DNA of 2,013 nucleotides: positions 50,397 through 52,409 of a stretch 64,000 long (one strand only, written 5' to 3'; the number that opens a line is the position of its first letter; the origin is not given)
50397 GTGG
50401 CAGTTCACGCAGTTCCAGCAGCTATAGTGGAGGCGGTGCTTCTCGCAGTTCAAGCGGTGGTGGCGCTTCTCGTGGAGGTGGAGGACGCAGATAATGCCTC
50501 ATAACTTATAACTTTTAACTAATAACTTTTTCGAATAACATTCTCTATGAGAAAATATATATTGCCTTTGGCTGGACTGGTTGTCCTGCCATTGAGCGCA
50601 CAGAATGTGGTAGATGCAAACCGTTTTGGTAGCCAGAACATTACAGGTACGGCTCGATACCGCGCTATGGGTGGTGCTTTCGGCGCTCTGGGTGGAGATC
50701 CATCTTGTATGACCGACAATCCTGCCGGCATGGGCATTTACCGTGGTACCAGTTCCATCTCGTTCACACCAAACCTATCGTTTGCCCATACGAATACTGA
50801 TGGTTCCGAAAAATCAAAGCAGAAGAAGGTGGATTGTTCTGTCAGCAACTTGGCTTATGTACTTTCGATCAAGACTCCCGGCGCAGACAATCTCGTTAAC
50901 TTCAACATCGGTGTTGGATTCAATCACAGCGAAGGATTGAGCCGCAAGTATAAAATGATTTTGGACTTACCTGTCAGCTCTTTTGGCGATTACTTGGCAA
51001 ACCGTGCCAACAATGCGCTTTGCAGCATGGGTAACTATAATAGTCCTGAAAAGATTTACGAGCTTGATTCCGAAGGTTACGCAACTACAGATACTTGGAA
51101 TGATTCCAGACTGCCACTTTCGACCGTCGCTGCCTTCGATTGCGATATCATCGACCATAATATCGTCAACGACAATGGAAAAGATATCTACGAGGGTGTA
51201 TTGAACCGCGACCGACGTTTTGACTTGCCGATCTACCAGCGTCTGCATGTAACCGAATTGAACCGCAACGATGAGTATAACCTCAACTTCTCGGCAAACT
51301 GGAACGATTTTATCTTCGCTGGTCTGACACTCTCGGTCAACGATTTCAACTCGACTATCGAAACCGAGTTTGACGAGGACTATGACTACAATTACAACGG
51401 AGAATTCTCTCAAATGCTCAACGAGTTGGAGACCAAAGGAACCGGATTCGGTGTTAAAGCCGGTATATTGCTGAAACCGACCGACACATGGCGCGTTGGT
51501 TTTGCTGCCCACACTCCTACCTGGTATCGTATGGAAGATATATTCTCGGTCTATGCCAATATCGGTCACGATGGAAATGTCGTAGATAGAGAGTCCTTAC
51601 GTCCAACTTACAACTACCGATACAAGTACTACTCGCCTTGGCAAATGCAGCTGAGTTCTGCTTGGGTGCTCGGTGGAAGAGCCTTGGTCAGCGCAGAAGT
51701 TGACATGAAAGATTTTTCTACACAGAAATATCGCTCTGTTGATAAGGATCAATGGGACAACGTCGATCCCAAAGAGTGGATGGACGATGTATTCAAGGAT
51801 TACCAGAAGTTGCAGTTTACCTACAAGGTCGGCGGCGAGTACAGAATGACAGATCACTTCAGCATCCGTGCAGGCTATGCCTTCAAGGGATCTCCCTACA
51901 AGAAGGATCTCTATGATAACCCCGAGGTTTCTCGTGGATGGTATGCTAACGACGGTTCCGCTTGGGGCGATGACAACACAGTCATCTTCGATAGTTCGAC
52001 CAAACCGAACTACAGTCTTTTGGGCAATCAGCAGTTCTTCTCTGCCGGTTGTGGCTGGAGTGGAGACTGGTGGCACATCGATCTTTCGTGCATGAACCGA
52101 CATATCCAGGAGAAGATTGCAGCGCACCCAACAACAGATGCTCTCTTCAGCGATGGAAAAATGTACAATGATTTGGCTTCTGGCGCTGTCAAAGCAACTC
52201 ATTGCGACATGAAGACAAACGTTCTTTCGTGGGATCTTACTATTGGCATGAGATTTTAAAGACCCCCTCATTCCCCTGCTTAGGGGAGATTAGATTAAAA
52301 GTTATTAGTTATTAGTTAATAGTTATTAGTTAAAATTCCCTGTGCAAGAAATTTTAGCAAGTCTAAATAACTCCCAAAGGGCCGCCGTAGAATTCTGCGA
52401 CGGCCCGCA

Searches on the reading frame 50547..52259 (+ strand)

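Call 10: search_protein_families(library=pfam, proteins=[window:50547-52259:+])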
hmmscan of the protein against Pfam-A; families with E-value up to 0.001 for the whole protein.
window:50547-52259:+ (570 aa): 2 families
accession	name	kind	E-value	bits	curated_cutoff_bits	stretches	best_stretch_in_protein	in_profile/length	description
PF03349.22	Toluene_X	-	9.1e-11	41.3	29.7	1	285-467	187-362/421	Outer membrane protein transport protein (OMPP1/FadL/TodX)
PF13505.12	OMP_b-brl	-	0.00098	19.8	28.7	0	327-446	52-152/175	Outer membrane protein beta-barrel domain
